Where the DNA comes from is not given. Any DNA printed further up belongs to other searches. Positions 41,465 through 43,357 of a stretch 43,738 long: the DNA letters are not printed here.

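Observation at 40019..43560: Co-directional MazG-like / GIY-YIG-DUF2075 ATPase / TM0106 RecB-like nuclease string: candidate anti-phage defence module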

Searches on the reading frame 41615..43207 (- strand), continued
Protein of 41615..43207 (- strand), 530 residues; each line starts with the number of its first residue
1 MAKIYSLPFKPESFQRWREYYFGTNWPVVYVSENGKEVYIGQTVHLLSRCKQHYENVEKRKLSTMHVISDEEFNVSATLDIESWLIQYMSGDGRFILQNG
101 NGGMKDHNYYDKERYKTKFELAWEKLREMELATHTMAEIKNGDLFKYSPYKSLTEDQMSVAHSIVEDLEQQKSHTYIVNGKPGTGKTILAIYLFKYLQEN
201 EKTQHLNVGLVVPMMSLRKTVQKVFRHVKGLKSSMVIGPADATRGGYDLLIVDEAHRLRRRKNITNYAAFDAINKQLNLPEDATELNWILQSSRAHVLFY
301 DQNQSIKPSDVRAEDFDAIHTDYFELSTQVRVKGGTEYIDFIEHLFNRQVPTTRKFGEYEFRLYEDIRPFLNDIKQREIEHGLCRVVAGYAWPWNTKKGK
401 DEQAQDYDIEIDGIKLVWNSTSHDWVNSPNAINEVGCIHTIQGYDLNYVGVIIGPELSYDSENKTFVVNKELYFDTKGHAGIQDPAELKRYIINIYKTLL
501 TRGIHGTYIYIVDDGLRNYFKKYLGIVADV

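Call 14: search_protein_families(library=pfam, proteins=[P0005, P0003, P0056, P0033], max_evalue=0.001)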
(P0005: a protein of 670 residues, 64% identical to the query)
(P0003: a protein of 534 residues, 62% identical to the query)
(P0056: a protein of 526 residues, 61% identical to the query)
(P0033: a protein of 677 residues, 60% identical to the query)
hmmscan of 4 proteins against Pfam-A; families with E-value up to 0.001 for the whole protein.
P0005 (670 aa): 8 families
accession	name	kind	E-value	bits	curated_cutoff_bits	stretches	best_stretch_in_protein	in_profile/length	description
PF09848.15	SLFN-g3_helicase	-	9.6e-70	236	24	1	175-509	3-354/354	Schlafen group 3, DNA/RNA helicase domain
PF00717.28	Peptidase_S24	-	1.1e-19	70.6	23.3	1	546-651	1-103/116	Peptidase S24-like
PF04851.21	ResIII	-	3.5e-09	37.2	22.5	2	153-230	4-78/164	Type III restriction enzyme, res subunit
PF13401.12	AAA_22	-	2.4e-05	25.1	27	1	176-261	8-98/130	AAA domain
PF24883.2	NPHP3_N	-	4.7e-05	24.1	24.8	1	161-203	8-52/164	Nephrocystin 3, N-terminal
PF00270.35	DEAD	-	5.5e-05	23.4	26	0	163-238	6-81/167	DEAD/DEAH box helicase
PF00004.35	AAA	-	7.1e-05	23.7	21.2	1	178-262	3-73/131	ATPase family associated with various cellular activities (AAA)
PF05970.20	PIF1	-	0.00015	21.8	25.9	1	153-209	2-57/223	PIF1-like helicase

P0003 (534 aa): 9 families
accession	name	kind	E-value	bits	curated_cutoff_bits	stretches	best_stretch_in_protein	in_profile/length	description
PF09848.15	SLFN-g3_helicase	-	2.3e-73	248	24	1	184-521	3-354/354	Schlafen group 3, DNA/RNA helicase domain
PF04851.21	ResIII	-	2.8e-09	37.6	22.5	1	165-238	7-77/164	Type III restriction enzyme, res subunit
PF00270.35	DEAD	-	2.4e-07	31.1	26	0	172-242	6-76/167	DEAD/DEAH box helicase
PF13401.12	AAA_22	-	9.8e-07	29.6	27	1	181-274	4-102/130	AAA domain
PF05970.20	PIF1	-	1.8e-06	28.2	25.9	1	162-212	2-52/223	PIF1-like helicase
PF00004.35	AAA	-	7e-05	23.7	21.2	1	187-271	3-73/131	ATPase family associated with various cellular activities (AAA)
PF01541.30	GIY-YIG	-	0.00012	22.8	22.6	0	40-72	8-40/78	GIY-YIG catalytic domain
PF24883.2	NPHP3_N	-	0.00014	22.5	24.8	1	178-220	16-58/164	Nephrocystin 3, N-terminal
PF13604.12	AAA_30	-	0.00045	20.5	27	1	172-267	8-100/191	AAA domain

P0056 (526 aa): 13 families
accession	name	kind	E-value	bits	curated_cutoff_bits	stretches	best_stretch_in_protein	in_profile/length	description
PF09848.15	SLFN-g3_helicase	-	1.4e-72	245.3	24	1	173-510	1-352/354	Schlafen group 3, DNA/RNA helicase domain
PF04851.21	ResIII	-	9.4e-10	39.1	22.5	1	152-229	3-77/164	Type III restriction enzyme, res subunit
PF00270.35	DEAD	-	1e-07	32.3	26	1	164-238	7-81/167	DEAD/DEAH box helicase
PF13401.12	AAA_22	-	1.3e-06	29.2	27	1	172-261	4-98/130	AAA domain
PF24883.2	NPHP3_N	-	6.1e-06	27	24.8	1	164-224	12-71/164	Nephrocystin 3, N-terminal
PF00004.35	AAA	-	1.2e-05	26.2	21.2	1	177-262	2-73/131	ATPase family associated with various cellular activities (AAA)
PF05970.20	PIF1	-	0.00012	22.2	25.9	1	153-202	2-51/223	PIF1-like helicase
PF01541.30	GIY-YIG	-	0.00016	22.3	22.6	1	29-59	4-36/78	GIY-YIG catalytic domain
PF13191.12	AAA_16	-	0.00026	22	32.6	1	164-233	15-87/167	AAA ATPase domain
PF06745.19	ATPase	-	0.00026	20.9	26.6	1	172-229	18-75/231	KaiC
PF20720.3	nSTAND3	-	0.00061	20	27.2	0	172-201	16-45/155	Novel STAND NTPase 3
PF18766.7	SWI2_SNF2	-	0.0007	19.7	26.7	0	157-229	2-72/221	SWI2/SNF2 ATPase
PF07693.20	KAP_NTPase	-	0.00073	19.3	20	0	160-234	4-62/293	KAP family P-loop domain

P0033 (677 aa): 9 families
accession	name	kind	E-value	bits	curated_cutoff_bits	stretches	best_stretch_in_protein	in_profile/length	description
PF09848.15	SLFN-g3_helicase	-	6.8e-71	239.8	24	1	175-513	3-354/354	Schlafen group 3, DNA/RNA helicase domain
PF00717.28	Peptidase_S24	-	7.1e-17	61.6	23.3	1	554-661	2-105/116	Peptidase S24-like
PF04851.21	ResIII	-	7.8e-10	39.3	22.5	1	152-230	3-78/164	Type III restriction enzyme, res subunit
PF05970.20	PIF1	-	1.3e-05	25.4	25.9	1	153-202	2-51/223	PIF1-like helicase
PF01541.30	GIY-YIG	-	2e-05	25.2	22.6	1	28-58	3-35/78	GIY-YIG catalytic domain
PF24883.2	NPHP3_N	-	6.8e-05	23.6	24.8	1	164-202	11-51/164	Nephrocystin 3, N-terminal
PF00270.35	DEAD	-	0.00013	22.2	26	0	163-236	6-79/167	DEAD/DEAH box helicase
PF13401.12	AAA_22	-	0.00016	22.4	27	0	177-276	9-104/130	AAA domain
PF13191.12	AAA_16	-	0.00033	21.6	32.6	1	158-221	9-73/167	AAA ATPase domain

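Call 16: find_related_loci(query=A1, collection=genome_contigs, flank=10000)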
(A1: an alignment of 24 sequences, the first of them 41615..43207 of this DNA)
Query A1 (530 aa) in genome_contigs; peptide patterns used: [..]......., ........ (x = any residue, [..] = any of these).
599 stretches matched a pattern (row limit reached: there are more); 592 encode a relative of the query (tblastn E <= 1e-3); the best 80 are kept; 80 distinct loci.
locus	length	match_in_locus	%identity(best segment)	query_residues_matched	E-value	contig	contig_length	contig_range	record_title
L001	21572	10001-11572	62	1-525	0e+0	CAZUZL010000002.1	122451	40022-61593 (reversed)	MAG TPA_asm: uncultured Candidatus Saccharibacteria bacterium isolate SRP296810_co1_403 genome assembly, contig: NODE_12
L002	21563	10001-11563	62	1-522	0e+0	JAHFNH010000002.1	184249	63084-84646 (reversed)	MAG: Candidatus Nomurabacteria bacterium isolate nzgw476 NODE_34_length_184250_cov_5.996470, whole genome shotgun sequen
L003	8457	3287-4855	60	1-524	0e+0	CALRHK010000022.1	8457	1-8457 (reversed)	MAG: Candidatus Nomurabacteria bacterium isolate Ike-200m-38 genome assembly, contig: Ike-200-c4178, whole genome shotgu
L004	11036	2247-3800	62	1-522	0e+0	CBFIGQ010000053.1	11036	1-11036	MAG: Minisyncoccia bacterium isolate Co_bin_773_orig genome assembly, contig: Co_bin_773_orig_Co_c_000004565815, whole g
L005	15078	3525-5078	61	1-522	0e+0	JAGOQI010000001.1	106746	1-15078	MAG: Candidatus Paceibacterota bacterium isolate Gw_Bodden_bin_186 Gw_Bodden_229_length_106746_cov_8.616063, whole genom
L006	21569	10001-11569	61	1-524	0e+0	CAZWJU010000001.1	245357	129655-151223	MAG TPA_asm: uncultured Candidatus Saccharibacteria bacterium isolate SRP278252_co2_131 genome assembly, contig: NODE_33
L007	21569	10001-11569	60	1-524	0e+0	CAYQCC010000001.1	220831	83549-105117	MAG TPA_asm: uncultured Candidatus Saccharibacteria bacterium isolate SRP296810_co1_187 genome assembly, contig: NODE_47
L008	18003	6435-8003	61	1-524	0e+0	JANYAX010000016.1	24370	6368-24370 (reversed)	MAG: Candidatus Nomurabacteria bacterium isolate GL140_5_metabat_390 GL140_5_k141_3400543, whole genome shotgun sequence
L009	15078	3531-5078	61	1-520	0e+0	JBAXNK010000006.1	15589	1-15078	MAG: bacterium isolate ELA477 MAG477_6, whole genome shotgun sequence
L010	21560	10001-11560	61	1-524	0e+0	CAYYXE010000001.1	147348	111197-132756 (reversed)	MAG TPA_asm: uncultured Candidatus Saccharibacteria bacterium isolate SRP133034_co1_65 genome assembly, contig: NODE_32_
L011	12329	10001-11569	59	1-524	0e+0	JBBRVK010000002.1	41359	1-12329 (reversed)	MAG: Candidatus Paceibacteria bacterium isolate La3_metabat2.146 La3_metabat2.146_K_99905_L_41359_cov_46.3064, whole gen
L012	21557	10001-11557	62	1-520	0e+0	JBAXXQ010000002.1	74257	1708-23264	MAG: bacterium isolate ELA743 MAG743_2, whole genome shotgun sequence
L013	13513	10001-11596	59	1-525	0e+0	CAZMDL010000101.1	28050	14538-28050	MAG TPA_asm: uncultured Candidatus Saccharibacteria bacterium isolate SRP135725_co2_147 genome assembly, contig: k141_53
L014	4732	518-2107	59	1-530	0e+0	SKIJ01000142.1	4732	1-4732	MAG: Cryomorphaceae bacterium isolate CSBr16_58 CSBr16-30960, whole genome shotgun sequence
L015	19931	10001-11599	59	1-526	0e+0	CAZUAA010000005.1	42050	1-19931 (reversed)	MAG TPA_asm: uncultured Candidatus Saccharibacteria bacterium isolate SRP285395_co2_291 genome assembly, contig: NODE_13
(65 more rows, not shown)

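Call 36: find_related_loci(query=A1, collection=viral_contigs, flank=10000)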
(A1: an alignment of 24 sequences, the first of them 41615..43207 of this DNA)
Query A1 (530 aa) in viral_contigs; peptide patterns used: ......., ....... (x = any residue, [..] = any of these).
29 stretches matched a pattern; 2 encode a relative of the query (tblastn E <= 1e-3); 2 distinct loci.
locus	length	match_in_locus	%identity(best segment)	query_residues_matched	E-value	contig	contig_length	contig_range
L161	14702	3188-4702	44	25-526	9e-141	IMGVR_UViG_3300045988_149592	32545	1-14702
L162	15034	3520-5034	44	25-526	1e-140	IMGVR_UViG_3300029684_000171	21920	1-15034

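Call 37: search_solved_structures(query=window:41615-43207:-, max_evalue=0.01)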
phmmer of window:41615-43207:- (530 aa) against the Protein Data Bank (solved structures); distinct sequences matched with E-value up to 0.01: 0.

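Call 42: search_protein_families(library=pfam, alignment_id=A3, max_evalue=0.00001)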
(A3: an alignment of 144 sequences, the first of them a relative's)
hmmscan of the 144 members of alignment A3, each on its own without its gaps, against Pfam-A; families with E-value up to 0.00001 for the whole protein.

A. member 1, L001:9337-9588:+ (83 aa): 0 families

B. families by the number of members that match (of 144 scanned): 114 families (the first 25 are shown)
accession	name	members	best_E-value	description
PF03073.20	TspO_MBR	4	2e-52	TspO/MBR family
PF01936.24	NYN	4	4.5e-24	NYN domain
PF02661.23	Fic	4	7e-18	Fic/DOC family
PF01939.22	NucS_C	4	2.2e-15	Endonuclease NucS C-terminal domain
PF12102.13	MrcB_N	4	7.5e-11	MrcB-like, N-terminal domain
PF06250.17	YhcG_C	4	2.4e-08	YhcG PDDEXK nuclease domain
PF06044.18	DpnI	2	1.9e-78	Dam-replacing family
PF01863.23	YgjP-like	2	7.2e-47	YgjP-like, metallopeptidase domain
PF13641.12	Glyco_tranf_2_3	2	9.8e-35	Glycosyltransferase like family 2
PF17726.7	DpnI_C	2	5.7e-32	Dam-replacing HTH domain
PF04471.18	Mrr_cat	2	5.1e-30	Restriction endonuclease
PF13419.12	HAD_2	2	2.6e-29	Haloacid dehalogenase-like hydrolase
PF13310.11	Virulence_RhuM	2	9e-26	Virulence protein RhuM family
PF00535.33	Glycos_transf_2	2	2.9e-22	Glycosyl transferase family 2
PF12710.13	HAD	2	6.8e-20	haloacid dehalogenase-like hydrolase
PF09848.15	SLFN-g3_helicase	1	2.2e-83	Schlafen group 3, DNA/RNA helicase domain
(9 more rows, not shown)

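Call 44: search_protein_families(library=padloc, alignment_id=A3, max_evalue=0.00001)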
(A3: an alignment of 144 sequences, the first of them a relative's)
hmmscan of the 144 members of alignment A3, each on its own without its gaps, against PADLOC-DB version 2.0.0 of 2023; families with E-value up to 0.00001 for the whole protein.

A. member 1, L001:9337-9588:+ (83 aa): 0 families

B. families by the number of members that match (of 144 scanned): 164 families (the first 25 are shown)
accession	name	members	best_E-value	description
PDLC04824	PDC-S02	4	1.2e-47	-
PDLC04799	PDC-S02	4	1.2e-39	-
PDLC01154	NYN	4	8.3e-16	"LabA-like protein, NYN family nuclease"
PDLC04916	PDC-S11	4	7.5e-09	-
PDLC04803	PDC-S02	4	1e-08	-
PDLC04810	PDC-S02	4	3e-07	-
PDLC04813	PDC-S02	4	1.2e-06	-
PDLC03963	SoFic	3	1e-50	-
PDLC04871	PDC-S05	3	2.7e-33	-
PDLC04836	PDC-S04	3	3.3e-17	-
PDLC04840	PDC-S04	3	9.4e-17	-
PDLC04837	PDC-S04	3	4.7e-13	-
PDLC04807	PDC-S02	3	2.7e-08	-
PDLC04831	PDC-S02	3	2.6e-06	-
PDLC03249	MTase_II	2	1.3e-221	Type II methyltransferase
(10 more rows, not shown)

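Call 49: predict_structure(alignment_id=A1)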
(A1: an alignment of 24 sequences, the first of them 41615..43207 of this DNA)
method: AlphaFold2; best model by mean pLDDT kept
length: 530 residues; sequences in the alignment: 24
mean_pLDDT: 81.4   pTM: 0.79
mean pLDDT of the five models: 81.4, 80.8, 79.1, 76.0, 73.8
residues with pLDDT >= 90: 168; 70-90: 263; 50-70: 69; < 50: 30
segments of 3 or more residues with pLDDT < 50: 262-265, 305-309, 396-403, 476-480, 527-530
pLDDT, mean of each block of 10 residues (from residue 1): 82 87 88 94 90 89 92 84 90 89 53 83 93 88 83 85 90 82 82 91 89 84 91 89 84 75 59 86 83 88 52 66 81 83 89 86 93 91 83 51 62 78 64 74 78 91 89 56 72 85 91 93 64
secondary structure, 60 per line:
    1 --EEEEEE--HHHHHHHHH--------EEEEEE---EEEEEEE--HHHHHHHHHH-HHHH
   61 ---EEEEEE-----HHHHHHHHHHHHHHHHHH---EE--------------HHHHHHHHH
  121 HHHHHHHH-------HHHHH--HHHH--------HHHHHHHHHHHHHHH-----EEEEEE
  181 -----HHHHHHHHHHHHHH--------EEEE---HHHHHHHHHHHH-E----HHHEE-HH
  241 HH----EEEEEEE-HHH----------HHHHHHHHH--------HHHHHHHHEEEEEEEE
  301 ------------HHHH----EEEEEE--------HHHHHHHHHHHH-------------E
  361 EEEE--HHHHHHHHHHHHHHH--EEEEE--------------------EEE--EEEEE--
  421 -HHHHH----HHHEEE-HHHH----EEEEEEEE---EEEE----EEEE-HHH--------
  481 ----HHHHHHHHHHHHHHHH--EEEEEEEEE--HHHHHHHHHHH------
elements in order: E3-8 H11-19 E28-33 E37-43 H46-55 H57-60 E64-69 H75-92 H112-128 H136-140 H143-146 H155-169 E175-180 H186-199 E208-211 H215-226 H239-242 E247-253 H268-276 H285-292 E293-300 H313-316 E321-326 H335-346 E360-364 H367-381 E384-388 E409-411 E414-418 H422-426 E434-436 H438-441 E446-453 E457-460 E465-468 H485-500 E503-511 H514-524
